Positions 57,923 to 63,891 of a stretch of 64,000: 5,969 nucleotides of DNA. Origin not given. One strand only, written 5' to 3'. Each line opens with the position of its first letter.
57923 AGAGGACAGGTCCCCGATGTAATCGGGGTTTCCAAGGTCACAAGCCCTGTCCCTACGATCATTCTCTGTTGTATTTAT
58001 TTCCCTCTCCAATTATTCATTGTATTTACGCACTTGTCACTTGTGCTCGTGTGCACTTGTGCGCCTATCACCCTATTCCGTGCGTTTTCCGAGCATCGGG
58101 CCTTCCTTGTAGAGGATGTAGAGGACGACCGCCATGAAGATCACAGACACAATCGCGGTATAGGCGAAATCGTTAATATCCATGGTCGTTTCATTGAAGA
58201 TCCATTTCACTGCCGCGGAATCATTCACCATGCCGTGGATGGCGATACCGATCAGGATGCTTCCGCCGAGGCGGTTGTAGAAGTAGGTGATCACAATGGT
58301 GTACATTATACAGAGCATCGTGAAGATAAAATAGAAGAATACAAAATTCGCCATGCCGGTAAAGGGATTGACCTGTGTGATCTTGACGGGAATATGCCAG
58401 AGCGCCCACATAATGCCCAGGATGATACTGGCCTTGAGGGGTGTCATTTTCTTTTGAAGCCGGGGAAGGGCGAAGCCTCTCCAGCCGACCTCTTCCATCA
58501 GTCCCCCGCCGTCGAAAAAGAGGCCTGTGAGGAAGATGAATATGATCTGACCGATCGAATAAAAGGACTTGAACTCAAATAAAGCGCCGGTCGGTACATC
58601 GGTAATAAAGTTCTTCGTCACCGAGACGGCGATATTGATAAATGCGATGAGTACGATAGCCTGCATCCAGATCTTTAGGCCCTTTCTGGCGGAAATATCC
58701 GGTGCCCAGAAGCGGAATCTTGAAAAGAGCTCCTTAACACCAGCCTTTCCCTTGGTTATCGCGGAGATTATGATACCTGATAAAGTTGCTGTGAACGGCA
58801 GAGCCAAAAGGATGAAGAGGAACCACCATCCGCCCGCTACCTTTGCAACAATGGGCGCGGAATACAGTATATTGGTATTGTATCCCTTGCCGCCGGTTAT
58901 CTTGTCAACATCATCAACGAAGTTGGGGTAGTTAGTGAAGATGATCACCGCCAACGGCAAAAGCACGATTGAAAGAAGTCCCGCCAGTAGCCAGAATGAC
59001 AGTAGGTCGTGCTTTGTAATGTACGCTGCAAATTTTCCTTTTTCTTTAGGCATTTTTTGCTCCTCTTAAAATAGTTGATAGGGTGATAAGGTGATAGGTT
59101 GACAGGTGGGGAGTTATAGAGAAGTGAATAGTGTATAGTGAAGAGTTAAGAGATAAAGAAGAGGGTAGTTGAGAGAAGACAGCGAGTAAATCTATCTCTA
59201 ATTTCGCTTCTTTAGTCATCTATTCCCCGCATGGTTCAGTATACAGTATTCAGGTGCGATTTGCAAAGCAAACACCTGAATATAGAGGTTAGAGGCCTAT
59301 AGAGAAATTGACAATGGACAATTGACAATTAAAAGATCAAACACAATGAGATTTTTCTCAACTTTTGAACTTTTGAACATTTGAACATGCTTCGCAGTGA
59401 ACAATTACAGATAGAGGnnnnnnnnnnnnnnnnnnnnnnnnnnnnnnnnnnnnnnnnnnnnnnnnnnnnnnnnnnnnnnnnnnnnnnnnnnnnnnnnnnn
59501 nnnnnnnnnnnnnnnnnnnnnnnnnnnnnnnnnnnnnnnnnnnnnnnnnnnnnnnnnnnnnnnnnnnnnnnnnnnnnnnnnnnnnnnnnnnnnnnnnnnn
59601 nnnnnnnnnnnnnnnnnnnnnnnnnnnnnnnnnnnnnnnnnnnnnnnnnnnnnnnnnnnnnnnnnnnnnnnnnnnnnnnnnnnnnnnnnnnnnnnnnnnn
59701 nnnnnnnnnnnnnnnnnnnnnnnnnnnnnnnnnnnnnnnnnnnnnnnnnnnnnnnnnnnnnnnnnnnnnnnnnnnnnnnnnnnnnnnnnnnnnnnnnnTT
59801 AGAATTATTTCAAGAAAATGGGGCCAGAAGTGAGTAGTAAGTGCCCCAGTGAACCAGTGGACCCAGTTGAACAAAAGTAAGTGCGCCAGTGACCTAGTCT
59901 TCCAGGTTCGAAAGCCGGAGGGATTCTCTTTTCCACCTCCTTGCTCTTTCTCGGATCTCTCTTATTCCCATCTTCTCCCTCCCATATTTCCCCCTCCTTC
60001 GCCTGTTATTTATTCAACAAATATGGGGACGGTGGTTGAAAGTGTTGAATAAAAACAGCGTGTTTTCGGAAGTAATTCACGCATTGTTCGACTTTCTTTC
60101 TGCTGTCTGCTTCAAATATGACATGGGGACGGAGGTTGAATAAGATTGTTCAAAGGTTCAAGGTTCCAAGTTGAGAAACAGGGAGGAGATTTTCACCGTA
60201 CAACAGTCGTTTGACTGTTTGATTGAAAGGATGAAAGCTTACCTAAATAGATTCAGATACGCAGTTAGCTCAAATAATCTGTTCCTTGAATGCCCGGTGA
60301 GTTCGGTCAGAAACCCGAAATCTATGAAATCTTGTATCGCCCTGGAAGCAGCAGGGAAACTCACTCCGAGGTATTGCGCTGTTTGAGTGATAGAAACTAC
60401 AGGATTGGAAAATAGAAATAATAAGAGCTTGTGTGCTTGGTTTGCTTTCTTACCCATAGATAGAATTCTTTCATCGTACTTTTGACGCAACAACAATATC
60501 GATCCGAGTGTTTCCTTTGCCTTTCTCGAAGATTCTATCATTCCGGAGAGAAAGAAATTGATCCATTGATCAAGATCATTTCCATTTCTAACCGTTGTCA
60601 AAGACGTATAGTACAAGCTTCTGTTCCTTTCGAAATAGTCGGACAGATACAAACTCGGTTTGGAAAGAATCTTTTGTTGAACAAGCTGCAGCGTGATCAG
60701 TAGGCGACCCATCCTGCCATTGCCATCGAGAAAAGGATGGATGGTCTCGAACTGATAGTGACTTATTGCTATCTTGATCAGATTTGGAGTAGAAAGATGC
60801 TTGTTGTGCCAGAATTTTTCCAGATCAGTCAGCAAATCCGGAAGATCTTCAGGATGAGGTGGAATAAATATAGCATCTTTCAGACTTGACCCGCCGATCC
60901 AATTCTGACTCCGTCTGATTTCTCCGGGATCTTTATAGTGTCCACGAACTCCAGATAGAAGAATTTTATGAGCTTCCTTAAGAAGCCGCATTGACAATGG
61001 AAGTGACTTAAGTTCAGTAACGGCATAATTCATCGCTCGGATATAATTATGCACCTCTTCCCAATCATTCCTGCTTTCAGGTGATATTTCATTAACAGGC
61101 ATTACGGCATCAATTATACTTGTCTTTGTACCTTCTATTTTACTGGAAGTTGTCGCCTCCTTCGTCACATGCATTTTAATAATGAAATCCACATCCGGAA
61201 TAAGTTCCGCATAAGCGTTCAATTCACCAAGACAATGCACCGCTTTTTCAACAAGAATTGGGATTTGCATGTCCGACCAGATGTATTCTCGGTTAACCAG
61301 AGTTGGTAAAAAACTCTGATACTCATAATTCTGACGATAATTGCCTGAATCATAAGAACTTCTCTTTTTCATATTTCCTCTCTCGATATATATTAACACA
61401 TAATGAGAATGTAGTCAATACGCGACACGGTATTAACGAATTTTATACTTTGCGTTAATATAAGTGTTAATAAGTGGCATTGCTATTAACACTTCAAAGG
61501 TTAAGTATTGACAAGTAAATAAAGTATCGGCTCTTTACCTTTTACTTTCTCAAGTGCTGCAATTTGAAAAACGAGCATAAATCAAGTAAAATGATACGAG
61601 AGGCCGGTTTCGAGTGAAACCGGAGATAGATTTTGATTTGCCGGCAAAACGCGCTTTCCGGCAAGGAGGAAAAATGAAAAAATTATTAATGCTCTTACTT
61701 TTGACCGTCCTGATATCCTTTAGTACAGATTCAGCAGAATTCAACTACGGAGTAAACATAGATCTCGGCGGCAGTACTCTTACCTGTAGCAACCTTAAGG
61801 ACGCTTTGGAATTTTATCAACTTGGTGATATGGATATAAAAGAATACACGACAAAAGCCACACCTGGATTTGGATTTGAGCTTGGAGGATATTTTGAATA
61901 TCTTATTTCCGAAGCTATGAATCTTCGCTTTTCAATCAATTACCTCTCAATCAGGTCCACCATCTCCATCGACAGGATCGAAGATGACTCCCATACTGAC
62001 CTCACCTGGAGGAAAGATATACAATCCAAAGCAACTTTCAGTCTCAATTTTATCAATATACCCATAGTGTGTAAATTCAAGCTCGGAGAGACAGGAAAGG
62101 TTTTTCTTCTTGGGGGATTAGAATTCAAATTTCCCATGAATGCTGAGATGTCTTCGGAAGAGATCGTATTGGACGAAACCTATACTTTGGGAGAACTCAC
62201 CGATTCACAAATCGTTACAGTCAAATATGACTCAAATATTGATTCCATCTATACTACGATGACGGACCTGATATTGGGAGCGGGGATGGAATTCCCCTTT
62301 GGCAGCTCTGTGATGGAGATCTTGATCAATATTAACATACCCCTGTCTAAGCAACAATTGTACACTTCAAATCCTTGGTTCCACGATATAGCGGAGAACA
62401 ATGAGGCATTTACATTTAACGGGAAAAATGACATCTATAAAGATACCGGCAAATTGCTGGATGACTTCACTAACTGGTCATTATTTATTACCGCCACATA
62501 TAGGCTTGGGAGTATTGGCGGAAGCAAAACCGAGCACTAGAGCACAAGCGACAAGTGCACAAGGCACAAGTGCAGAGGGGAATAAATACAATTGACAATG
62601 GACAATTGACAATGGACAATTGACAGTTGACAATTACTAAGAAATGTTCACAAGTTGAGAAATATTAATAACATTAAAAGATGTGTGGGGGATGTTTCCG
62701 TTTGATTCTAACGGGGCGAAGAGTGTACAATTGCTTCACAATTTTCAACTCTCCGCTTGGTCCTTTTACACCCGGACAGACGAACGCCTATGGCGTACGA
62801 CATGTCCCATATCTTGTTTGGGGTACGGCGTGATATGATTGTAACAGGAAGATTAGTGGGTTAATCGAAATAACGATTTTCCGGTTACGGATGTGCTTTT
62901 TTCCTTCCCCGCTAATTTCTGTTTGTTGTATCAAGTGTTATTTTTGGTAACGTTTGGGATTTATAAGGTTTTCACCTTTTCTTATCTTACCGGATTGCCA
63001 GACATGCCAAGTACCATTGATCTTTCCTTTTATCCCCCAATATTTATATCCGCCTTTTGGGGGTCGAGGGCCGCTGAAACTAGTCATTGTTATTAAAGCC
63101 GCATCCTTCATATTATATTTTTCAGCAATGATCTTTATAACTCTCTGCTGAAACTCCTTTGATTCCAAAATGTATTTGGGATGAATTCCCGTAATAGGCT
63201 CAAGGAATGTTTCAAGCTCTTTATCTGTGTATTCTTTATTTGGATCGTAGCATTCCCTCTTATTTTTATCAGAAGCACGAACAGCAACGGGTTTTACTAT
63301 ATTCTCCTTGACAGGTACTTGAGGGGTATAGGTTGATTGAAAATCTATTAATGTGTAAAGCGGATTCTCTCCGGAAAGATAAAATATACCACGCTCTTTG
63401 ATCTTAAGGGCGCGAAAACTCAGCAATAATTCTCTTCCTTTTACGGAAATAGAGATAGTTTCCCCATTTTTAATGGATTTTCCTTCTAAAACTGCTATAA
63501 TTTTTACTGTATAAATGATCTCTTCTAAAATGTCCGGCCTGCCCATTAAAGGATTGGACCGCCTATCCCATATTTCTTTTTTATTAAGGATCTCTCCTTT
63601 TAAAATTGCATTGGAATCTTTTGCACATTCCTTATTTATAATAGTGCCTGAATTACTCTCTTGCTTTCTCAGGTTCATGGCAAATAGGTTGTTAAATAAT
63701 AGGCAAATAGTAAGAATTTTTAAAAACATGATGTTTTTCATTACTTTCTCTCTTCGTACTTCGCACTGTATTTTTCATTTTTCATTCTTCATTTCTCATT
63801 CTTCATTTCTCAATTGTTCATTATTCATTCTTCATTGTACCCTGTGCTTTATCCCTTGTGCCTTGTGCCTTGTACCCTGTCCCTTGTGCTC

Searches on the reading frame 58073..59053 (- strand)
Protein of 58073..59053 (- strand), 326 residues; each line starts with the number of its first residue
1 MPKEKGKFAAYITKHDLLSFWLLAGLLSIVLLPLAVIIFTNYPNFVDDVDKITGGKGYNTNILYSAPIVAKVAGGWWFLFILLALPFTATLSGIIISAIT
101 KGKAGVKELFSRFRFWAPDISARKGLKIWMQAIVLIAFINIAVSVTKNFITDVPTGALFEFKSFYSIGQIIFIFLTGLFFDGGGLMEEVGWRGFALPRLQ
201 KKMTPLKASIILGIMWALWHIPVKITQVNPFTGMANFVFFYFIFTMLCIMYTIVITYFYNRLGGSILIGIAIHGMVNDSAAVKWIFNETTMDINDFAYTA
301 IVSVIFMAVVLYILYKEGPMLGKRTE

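Call 21: search_protein_families(library=pfam, proteins=[window:58073-59053:-], max_evalue=0.01)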
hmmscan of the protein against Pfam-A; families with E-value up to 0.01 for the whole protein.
window:58073-59053:- (326 aa): 1 family
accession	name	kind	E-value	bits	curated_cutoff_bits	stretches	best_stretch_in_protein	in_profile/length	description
PF02517.21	Rce1-like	-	8.8e-12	45.6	22.4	1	177-277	9-91/93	Type II CAAX prenyl endopeptidase Rce1-like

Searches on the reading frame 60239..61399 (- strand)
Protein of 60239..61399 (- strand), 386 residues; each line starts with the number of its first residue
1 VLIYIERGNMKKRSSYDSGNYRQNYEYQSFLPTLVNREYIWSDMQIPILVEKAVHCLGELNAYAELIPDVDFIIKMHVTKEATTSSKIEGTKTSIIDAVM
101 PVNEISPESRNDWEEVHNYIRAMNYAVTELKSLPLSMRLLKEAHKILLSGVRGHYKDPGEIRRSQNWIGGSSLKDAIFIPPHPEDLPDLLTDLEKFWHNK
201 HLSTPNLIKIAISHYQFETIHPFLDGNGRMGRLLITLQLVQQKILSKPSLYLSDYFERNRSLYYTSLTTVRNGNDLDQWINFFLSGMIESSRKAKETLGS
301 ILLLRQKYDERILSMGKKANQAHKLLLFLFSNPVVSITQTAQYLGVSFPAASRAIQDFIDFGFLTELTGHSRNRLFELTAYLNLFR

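Call 21: search_protein_families(library=pfam, proteins=[window:60239-61399:-], max_evalue=0.01)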
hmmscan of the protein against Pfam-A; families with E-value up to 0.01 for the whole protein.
window:60239-61399:- (386 aa): 2 families
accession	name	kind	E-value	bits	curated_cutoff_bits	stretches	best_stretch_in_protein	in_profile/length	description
PF13784.11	Fic_N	-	1.9e-20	73.1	26.7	1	50-127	4-81/82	Fic/DOC family N-terminal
PF02661.23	Fic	-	8.2e-19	68.7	24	1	134-239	1-93/93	Fic/DOC family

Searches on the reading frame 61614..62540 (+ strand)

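Call 21: search_protein_families(library=pfam, proteins=[window:61614-62540:+], max_evalue=0.01)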
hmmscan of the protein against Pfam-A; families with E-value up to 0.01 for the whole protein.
window:61614-62540:+ (308 aa): 2 families
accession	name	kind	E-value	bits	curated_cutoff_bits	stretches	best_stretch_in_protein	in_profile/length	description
PF13568.12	OMP_b-brl_2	-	1.9e-06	28.5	27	1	78-228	30-157/175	Outer membrane protein beta-barrel domain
PF13505.12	OMP_b-brl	-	0.0059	17.2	28.7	0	27-231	2-142/175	Outer membrane protein beta-barrel domain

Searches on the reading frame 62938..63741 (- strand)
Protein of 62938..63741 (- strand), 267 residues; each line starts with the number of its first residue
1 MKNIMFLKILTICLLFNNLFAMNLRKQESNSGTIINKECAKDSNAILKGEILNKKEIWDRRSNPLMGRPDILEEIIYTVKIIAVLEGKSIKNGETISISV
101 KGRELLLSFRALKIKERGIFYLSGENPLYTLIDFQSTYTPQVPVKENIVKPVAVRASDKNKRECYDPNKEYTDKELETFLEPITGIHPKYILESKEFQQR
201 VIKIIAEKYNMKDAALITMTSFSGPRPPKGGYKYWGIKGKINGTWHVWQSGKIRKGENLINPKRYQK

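Call 21: search_protein_families(library=pfam, proteins=[window:62938-63741:-], max_evalue=0.01)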
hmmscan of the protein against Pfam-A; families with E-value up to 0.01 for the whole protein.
window:62938-63741:- (267 aa): 0 families

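Call 76: find_encoding_contigs(protein=window:62938-63741:-, flank=10000, max_places=4)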
Protein window:62938-63741:- (267 aa): 2 contigs read that carry it; 1 place shown.
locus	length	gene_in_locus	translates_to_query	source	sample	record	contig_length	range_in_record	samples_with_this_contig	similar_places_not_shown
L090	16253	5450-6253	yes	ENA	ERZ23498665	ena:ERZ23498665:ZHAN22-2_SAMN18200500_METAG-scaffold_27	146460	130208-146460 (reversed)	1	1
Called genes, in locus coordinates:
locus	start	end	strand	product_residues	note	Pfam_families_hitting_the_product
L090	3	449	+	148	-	?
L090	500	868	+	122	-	PF02579:Nitro_FeMo-Co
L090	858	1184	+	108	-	PF12840:HTH_20, PF01022:HTH_5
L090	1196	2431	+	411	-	PF05343:Peptidase_M42 (faint), PF01546:Peptidase_M20, PF07687:M20_dimer (weak)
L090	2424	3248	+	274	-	PF01937:ARMT1-like_dom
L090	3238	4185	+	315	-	PF04055:Radical_SAM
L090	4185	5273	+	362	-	PF13439:Glyco_transf_4, PF00534:Glycos_transf_1, PF13692:Glyco_trans_1_4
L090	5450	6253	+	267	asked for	-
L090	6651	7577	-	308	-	-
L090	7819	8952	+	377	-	PF13784:Fic_N, PF02661:Fic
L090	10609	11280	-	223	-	-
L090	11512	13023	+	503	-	-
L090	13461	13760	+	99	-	PF01909:NTP_transf_2 (weak), PF18765:Polbeta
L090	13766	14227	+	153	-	PF20797:HepT-like_2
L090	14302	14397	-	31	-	-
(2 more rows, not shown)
